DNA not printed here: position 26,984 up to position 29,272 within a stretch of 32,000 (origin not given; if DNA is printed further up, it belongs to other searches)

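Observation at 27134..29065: Bimodular secreted Cys/Gly-rich protein built from two unrelated 28-aa repeat families (YTYTV type and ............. type)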

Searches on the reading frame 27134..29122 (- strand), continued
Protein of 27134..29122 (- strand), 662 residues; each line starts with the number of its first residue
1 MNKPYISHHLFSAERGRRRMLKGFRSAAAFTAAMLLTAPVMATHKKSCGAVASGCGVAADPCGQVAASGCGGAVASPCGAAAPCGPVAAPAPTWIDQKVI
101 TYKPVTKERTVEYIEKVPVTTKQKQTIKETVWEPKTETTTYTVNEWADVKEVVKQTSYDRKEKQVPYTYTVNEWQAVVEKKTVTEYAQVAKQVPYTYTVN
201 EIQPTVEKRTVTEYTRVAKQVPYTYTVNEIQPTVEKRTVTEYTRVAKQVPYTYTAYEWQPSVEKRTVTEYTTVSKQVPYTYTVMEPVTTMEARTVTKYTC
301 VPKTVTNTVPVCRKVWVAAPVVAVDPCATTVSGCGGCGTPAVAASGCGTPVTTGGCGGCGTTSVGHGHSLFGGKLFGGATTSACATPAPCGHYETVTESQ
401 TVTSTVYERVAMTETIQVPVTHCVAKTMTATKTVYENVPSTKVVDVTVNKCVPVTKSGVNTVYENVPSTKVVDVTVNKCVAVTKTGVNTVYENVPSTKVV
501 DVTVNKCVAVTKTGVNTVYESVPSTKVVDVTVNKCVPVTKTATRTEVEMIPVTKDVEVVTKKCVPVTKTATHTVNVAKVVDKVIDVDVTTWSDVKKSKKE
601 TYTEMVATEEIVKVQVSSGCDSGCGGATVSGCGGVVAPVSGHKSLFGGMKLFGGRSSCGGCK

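Call 50: search_protein_families(library=pfam, proteins=[P0158, P0064, P0072, P0052, P0046, P0054, P0053, P0050, P0045, P0038], max_evalue=1)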
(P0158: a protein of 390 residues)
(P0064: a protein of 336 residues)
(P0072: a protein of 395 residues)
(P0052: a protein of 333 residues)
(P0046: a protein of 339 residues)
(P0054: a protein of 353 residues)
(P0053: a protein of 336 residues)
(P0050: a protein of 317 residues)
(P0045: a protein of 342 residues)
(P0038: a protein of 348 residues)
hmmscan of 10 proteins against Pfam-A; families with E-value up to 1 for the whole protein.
P0158 (390 aa): 1 family
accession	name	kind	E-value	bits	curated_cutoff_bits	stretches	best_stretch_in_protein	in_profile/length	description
PF07639.16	YTV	-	1.1e-07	32.2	21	2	104-137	7-42/43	YTV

P0064 (336 aa): 2 families
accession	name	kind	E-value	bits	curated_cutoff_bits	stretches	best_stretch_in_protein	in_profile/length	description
PF07639.16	YTV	-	0.00048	20.6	21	1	74-110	2-42/43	YTV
PF21717.2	DTX3L_a-b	-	0.69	10.3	27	0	266-282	12-28/62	DTX3L, alpha/beta domain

P0072 (395 aa): 1 family
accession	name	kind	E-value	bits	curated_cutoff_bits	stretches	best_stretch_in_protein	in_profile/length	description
PF07639.16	YTV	-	0.00087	19.7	21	3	104-139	1-40/43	YTV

P0052 (333 aa): 0 families

P0046 (339 aa): 3 families
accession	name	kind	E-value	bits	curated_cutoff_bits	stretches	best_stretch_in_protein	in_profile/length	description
PF23633.1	PH_GEF_YEL1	-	0.17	12.4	25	0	124-160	141-177/186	Guanine-nucleotide exchange factor YEL1 PH domain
PF20325.3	DUF6620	-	0.22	10.5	27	1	30-80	11-59/450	Family of unknown function (DUF6620)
PF16112.10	DUF4830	-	0.82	10.5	23.5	0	122-168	9-53/84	Domain of unknown function (DUF4830)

P0054 (353 aa): 2 families
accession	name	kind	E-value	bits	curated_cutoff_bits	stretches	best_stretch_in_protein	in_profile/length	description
PF07639.16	YTV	-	3.1e-05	24.4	21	2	92-129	1-42/43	YTV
PF18680.6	SPECT1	-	0.62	10.2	38.4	0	266-316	56-107/180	Plasmodium host cell traversal SPECT1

P0053 (336 aa): 2 families
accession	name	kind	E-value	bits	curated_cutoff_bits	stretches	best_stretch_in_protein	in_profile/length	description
PF07639.16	YTV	-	0.021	15.3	21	1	249-289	2-42/43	YTV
PF06093.19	Spt4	-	0.082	13.5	25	0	92-121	47-76/77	Spt4/RpoE2 zinc finger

P0050 (317 aa): 2 families
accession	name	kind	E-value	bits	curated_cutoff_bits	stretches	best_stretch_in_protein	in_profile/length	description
PF05707.18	Zot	-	0.11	12.4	20.3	1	63-125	131-193/197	Zonular occludens toxin (Zot)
PF02197.22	RIIa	-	0.85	9.8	22.4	0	260-271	8-19/38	Regulatory subunit of type II PKA R-subunit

P0045 (342 aa): 0 families

P0038 (348 aa): 2 families
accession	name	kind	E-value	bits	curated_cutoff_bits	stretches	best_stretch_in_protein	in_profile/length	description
PF07639.16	YTV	-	0.023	15.2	21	3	80-113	3-38/43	YTV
PF22052.2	DUF6937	-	0.12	12.2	27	0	63-126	107-170/228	Domain of unknown function (DUF6937)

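Call 56: predict_structure(alignment_id=A3)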
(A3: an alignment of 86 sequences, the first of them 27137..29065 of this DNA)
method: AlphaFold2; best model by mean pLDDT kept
length: 643 residues; sequences in the alignment: 86
mean_pLDDT: 57.2   pTM: 0.25
mean pLDDT of the five models: 57.2, 55.0, 54.0, 53.2, 52.0
residues with pLDDT >= 90: 22; 70-90: 176; 50-70: 131; < 50: 314
segments of 3 or more residues with pLDDT < 50: 1-4, 19-37, 39-41, 43-57, 59-61, 121-123, 127-157, 163-167, 191-225, 304-319, 322-332, 336-350, 353-366, 446-450, 454-458, 478-542, 552-554, 605-611, 613-631, 639-643
pLDDT, mean of each block of 10 residues (from residue 1): 49 49 40 43 43 43 51 81 87 80 68 55 46 37 33 43 47 57 53 41 34 37 55 77 80 84 87 89 90 81 48 43 45 46 43 46 48 80 89 89 86 83 81 79 52 47 59 49 41 34 30 29 28 34 45 52 68 82 88 77 46 42 45 48 39
secondary structure, 60 per line:
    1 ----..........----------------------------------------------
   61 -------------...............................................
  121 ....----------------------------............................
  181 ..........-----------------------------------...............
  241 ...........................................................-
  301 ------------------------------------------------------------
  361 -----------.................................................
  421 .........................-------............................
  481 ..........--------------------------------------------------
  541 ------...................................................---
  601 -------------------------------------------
elements in order (helices of 4 or more, strands of 3 or more residues): H5-14 E74-124 E153-190 E226-299 E372-445 E453-490 E547-597

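Call 70: fold_search(model_id=the predicted structure, library=pdb)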
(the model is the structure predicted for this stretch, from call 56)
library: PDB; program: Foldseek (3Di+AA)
matches with E <= 10: 39; with E <= 0.001: 0
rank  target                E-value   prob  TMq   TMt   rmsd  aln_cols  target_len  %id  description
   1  6qz9_0A               9.3e-03  0.30  0.08  0.12  14.6       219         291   10  The cryo-EM structure of the collar complex and tail axis in bacteriophage phi29 (released 2019-06-12)
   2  6rb9_A                4.3e-02  0.04  0.03  0.07  51.4       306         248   11  The pore structure of Clostridium perfringens epsilon toxin (released 2019-06-19)
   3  5ec5_F                9.1e-02  0.07  0.04  0.08  39.0       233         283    8  Crystal structure of lysenin pore (released 2016-05-18)
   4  8egr_I                1.3e-01  0.12  0.07  0.10  11.9       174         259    4  Upper tail structure of Staphylococcus phage Andhra (released 2022-12-14)
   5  5ec5_C                1.4e-01  0.12  0.07  0.10  33.2       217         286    8  Crystal structure of lysenin pore (released 2016-05-18)
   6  5ec5_L                1.5e-01  0.13  0.06  0.11  43.9       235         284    8  Crystal structure of lysenin pore (released 2016-05-18)
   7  5ec5_D                1.5e-01  0.11  0.06  0.10  33.1       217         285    8  Crystal structure of lysenin pore (released 2016-05-18)
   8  5ec5_M                2.4e-01  0.04  0.04  0.07  33.2       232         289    8  Crystal structure of lysenin pore (released 2016-05-18)
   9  5ec5_B                2.6e-01  0.14  0.07  0.12  34.5       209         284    9  Crystal structure of lysenin pore (released 2016-05-18)
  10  5ec5_E                2.6e-01  0.12  0.07  0.12  44.0       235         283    8  Crystal structure of lysenin pore (released 2016-05-18)
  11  9ign_H                3.1e-01  0.02  0.04  0.05  47.9       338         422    8  Aerolysin E254A/E258A in styrene-maleic acid lipid particles (released 2025-11-26)
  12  5ec5_A                3.5e-01  0.12  0.08  0.14  30.7       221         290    8  Crystal structure of lysenin pore (released 2016-05-18)
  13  5ec5_I                4.0e-01  0.05  0.05  0.09  37.0       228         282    9  Crystal structure of lysenin pore (released 2016-05-18)
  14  5gaq_A                4.3e-01  0.03  0.03  0.06  41.7       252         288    8  Cryo-EM structure of the Lysenin Pore (released 2016-04-06)
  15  9gxj_A                4.8e-01  0.02  0.05  0.07  51.5       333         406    8  Aerolysin E254A/E258A in styrene-maleic acid lipid particles (released 2025-10-08)
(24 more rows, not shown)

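Call 75: predict_structure(alignment_id=A4)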
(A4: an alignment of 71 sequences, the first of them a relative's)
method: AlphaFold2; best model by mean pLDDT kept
length: 353 residues; sequences in the alignment: 71
mean_pLDDT: 77.2   pTM: 0.29
mean pLDDT of the five models: 77.2, 76.7, 75.3, 74.7, 74.6
residues with pLDDT >= 90: 126; 70-90: 135; 50-70: 24; < 50: 68
segments of 3 or more residues with pLDDT < 50: 1-3, 19-53, 324-353
pLDDT, mean of each block of 10 residues (from residue 1): 53 54 38 38 37 55 87 91 90 87 85 88 83 84 91 93 93 94 89 90 94 93 92 89 87 84 85 85 89 90 90 87 48 40 41 37
secondary structure, 60 per line:
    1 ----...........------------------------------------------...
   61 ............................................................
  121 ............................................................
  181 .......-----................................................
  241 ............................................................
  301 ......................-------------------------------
elements in order: H5-15 E58-187 E193-322

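Call 80: fold_search(model_id=the predicted structure, library=pdb)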
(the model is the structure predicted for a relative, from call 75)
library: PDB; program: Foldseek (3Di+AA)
matches with E <= 10: 514; with E <= 0.001: 5
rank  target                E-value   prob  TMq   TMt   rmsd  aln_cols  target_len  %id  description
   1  6qz9_0A               1.0e-05  0.30  0.08  0.08  29.2       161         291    9  The cryo-EM structure of the collar complex and tail axis in bacteriophage phi29 (released 2019-06-12)
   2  8egr_I                5.3e-05  0.30  0.08  0.10  26.5       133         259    8  Upper tail structure of Staphylococcus phage Andhra (released 2022-12-14)
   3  6rb9_A                2.7e-04  0.11  0.07  0.09  48.1       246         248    9  The pore structure of Clostridium perfringens epsilon toxin (released 2019-06-19)
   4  5ec5_F                9.2e-04  0.18  0.09  0.11  29.2       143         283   11  Crystal structure of lysenin pore (released 2016-05-18)
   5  5ec5_B                1.0e-03  0.25  0.10  0.11  27.6       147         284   10  Crystal structure of lysenin pore (released 2016-05-18)
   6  5ec5_D                1.1e-03  0.09  0.05  0.06  43.2       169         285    9  Crystal structure of lysenin pore (released 2016-05-18)
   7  5ec5_C                1.6e-03  0.16  0.09  0.10  26.9       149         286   11  Crystal structure of lysenin pore (released 2016-05-18)
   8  5hd2                  1.8e-03  0.06  0.06  0.07  65.8       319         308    8  The crystal structure of SeMet-Cry51Aa2-L11M (released 2016-07-20)
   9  5gaq_A                2.3e-03  0.14  0.09  0.10  35.7       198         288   11  Cryo-EM structure of the Lysenin Pore (released 2016-04-06)
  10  5ec5_M                2.4e-03  0.28  0.10  0.11  25.6       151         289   10  Crystal structure of lysenin pore (released 2016-05-18)
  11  5ec5_I                2.7e-03  0.08  0.05  0.06  43.3       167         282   10  Crystal structure of lysenin pore (released 2016-05-18)
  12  4pkm                  3.1e-03  0.04  0.06  0.07  64.9       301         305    7  Crystal Structure of Bacillus thuringiensis Cry51Aa1 Protoxin at 1.65 Angstroms Resolution (released 2015-06-03)
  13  8b0g_B                3.4e-03  0.05  0.07  0.05  48.8       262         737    8  2C9, C5b9-CD59 structure (released 2023-02-22)
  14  6psn_A                3.7e-03  0.10  0.09  0.06  23.8       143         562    8  Anthrax toxin protective antigen channels bound to lethal factor (released 2020-03-04)
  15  5ec5_L                3.7e-03  0.07  0.05  0.06  43.5       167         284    9  Crystal structure of lysenin pore (released 2016-05-18)
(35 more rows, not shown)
